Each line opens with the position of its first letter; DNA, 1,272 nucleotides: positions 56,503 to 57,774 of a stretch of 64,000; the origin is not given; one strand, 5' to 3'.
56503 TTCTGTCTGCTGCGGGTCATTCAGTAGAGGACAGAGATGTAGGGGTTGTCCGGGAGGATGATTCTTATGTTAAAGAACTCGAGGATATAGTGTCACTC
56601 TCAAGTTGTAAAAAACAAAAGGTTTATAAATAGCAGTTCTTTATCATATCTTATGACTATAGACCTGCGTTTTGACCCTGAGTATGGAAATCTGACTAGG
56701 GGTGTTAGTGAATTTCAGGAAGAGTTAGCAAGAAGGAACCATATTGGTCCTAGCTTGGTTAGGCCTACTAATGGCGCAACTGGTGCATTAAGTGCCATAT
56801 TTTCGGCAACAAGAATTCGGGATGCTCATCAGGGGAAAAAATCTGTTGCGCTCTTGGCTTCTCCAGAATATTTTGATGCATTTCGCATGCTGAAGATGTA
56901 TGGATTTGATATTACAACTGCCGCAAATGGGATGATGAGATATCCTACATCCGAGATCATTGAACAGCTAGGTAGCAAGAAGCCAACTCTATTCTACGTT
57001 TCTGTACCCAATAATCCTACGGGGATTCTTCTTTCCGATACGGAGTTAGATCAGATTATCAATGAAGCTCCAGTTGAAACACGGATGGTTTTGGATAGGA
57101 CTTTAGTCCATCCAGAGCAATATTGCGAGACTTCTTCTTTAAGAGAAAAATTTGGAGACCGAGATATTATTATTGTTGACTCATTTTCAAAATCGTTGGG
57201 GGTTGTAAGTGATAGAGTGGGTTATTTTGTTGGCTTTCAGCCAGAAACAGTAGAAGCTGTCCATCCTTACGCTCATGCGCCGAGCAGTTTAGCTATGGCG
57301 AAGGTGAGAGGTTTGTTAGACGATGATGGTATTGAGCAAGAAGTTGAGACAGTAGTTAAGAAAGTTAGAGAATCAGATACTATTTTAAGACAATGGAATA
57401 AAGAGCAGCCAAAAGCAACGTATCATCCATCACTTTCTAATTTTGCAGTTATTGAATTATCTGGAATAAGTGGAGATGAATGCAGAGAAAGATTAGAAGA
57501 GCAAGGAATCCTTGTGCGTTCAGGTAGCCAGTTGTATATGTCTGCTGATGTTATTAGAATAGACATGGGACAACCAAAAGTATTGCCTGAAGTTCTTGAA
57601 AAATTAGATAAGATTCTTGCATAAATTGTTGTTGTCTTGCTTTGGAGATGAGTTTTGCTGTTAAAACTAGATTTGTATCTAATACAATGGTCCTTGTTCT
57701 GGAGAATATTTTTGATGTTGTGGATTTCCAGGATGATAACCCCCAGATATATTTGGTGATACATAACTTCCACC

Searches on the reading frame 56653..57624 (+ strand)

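Call 62: search_protein_families(library=pfam, proteins=[window:56653-57624:+], max_evalue=0.0001)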
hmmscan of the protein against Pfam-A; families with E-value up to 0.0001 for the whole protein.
window:56653-57624:+ (323 aa): 1 family
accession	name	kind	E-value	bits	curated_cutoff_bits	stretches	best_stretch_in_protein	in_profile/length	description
PF00155.27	Aminotran_1_2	-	2.7e-17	63.4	19.7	1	15-318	41-361/361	Aminotransferase class I and II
